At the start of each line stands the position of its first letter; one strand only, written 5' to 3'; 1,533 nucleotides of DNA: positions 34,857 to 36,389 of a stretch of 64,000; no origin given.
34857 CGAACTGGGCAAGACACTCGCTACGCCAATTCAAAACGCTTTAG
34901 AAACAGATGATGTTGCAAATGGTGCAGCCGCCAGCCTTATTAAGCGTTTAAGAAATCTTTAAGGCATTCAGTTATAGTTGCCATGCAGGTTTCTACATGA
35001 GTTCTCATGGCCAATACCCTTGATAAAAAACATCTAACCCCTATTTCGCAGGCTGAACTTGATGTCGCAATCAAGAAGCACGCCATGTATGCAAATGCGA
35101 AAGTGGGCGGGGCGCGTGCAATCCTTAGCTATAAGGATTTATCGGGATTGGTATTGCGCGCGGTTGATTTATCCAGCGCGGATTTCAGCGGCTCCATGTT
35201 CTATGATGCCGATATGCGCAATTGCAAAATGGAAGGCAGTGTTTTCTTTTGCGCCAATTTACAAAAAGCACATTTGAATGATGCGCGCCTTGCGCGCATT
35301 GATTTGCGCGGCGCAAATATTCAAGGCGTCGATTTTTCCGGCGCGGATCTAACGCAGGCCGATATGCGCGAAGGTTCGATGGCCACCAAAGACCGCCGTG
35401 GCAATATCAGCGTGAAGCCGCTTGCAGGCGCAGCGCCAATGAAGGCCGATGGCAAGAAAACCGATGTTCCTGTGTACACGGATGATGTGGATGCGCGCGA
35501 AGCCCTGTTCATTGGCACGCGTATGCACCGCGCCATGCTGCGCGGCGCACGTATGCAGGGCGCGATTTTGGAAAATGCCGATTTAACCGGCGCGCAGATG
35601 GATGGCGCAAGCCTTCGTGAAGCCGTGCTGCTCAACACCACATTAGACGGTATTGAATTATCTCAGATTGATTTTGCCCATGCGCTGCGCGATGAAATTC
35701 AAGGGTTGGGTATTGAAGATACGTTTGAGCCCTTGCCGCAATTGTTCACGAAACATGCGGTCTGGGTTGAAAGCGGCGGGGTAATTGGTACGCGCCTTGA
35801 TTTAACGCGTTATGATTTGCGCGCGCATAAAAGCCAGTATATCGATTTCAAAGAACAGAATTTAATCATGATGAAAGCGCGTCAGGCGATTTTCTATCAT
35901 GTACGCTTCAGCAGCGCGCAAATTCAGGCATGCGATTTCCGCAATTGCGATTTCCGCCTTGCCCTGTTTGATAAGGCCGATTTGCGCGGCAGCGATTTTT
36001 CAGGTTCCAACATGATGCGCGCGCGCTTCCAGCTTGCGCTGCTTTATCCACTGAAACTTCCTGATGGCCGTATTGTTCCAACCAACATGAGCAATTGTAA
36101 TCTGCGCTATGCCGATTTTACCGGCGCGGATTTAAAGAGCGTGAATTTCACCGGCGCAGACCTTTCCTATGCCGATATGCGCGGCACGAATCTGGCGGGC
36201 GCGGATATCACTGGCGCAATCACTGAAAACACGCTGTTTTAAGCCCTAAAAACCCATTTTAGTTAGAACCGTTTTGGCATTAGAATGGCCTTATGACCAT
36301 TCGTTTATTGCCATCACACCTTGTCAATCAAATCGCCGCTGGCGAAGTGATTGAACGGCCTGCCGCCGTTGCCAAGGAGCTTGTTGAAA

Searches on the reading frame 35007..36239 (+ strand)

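Call 66: search_protein_families(library=pfam, proteins=[window:35007-36239:+], max_evalue=0.001)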
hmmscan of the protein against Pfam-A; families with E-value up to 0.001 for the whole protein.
window:35007-36239:+ (411 aa): 5 families
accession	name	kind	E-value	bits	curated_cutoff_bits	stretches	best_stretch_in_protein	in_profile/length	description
PF00805.28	Pentapeptide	-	5.2e-53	176.6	20.2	7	83-121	1-39/40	Pentapeptide repeats (8 copies)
PF13599.13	Pentapeptide_4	-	1.3e-31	108.9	38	3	281-343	8-70/78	Pentapeptide repeat region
PF13576.12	Pentapeptide_3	-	2.4e-25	88.9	27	2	363-403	3-46/48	Pentapeptide repeats (9 copies)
PF25296.1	Decapeptide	-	8.1e-08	32.5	45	0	299-344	10-55/74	Decapeptide repeat region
PF23894.2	LD_SV2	-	4.5e-07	30.6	29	0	281-341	32-92/92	SV2A/B/C luminal domain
